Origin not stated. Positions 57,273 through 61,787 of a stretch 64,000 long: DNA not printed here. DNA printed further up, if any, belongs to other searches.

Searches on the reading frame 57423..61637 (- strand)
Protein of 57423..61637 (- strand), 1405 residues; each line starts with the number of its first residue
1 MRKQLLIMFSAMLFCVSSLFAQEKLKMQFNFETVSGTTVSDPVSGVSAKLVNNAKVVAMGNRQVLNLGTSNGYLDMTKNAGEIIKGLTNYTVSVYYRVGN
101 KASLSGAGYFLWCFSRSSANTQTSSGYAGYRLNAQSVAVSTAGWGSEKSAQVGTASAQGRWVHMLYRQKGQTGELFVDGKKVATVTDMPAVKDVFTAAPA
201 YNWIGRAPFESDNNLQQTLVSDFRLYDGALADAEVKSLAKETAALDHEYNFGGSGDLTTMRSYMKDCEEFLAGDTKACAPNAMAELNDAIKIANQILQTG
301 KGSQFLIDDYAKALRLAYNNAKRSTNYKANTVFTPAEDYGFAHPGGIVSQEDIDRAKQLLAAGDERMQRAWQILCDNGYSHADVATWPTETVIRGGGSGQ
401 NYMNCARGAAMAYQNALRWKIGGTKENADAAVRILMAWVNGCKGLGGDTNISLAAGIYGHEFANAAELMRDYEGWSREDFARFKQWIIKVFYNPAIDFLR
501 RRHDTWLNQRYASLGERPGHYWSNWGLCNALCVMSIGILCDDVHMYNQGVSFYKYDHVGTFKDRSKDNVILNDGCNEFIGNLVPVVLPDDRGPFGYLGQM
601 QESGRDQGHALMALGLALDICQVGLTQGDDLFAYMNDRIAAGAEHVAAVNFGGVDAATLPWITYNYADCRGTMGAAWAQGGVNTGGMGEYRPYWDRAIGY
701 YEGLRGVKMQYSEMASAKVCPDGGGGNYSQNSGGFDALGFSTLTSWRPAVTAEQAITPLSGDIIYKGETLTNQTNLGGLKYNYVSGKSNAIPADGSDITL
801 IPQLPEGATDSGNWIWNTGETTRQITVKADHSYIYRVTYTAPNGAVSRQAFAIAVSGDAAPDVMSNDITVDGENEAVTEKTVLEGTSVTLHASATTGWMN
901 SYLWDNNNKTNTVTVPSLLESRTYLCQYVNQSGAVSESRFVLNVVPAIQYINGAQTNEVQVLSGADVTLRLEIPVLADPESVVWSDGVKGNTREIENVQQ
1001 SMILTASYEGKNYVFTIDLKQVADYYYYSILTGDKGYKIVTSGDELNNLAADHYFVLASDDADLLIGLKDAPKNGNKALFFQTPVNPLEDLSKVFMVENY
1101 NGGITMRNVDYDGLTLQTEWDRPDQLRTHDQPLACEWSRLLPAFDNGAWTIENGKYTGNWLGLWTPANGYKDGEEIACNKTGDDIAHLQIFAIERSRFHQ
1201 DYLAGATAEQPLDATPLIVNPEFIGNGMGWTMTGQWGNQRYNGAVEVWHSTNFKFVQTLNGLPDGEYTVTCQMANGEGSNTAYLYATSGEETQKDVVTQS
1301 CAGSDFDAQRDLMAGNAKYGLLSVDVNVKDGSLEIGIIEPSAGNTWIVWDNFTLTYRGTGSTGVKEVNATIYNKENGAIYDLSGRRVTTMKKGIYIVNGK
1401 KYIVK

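Call 10: search_protein_families(library=pfam, proteins=[window:57423-61637:-], max_evalue=0.01)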
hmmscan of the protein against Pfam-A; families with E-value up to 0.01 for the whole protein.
window:57423-61637:- (1405 aa): 3 families
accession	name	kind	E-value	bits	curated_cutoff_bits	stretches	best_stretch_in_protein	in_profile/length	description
PF13385.13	Laminin_G_3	-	1e-10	42.4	27.6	1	87-236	16-151/151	Concanavalin A-like lectin/glucanases superfamily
PF05426.18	Alginate_lyase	-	2e-08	34.5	22.2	1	401-647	51-266/275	Alginate lyase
PF13927.12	Ig_3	-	0.0075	17.2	30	0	880-912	11-42/78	Immunoglobulin domain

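Call 33: search_protein_families(library=ncbifam, proteins=[window:57423-61637:-], max_evalue=0.1)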
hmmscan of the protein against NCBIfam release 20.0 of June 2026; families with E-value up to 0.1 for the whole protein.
window:57423-61637:- (1405 aa): 1 family
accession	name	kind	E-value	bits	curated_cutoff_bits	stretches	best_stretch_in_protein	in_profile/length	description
TIGR03660.1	T1SS_rpt_143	domain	0.0068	16.3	66.05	1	959-1026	3-69/143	T1SS-143 repeat domain-containing protein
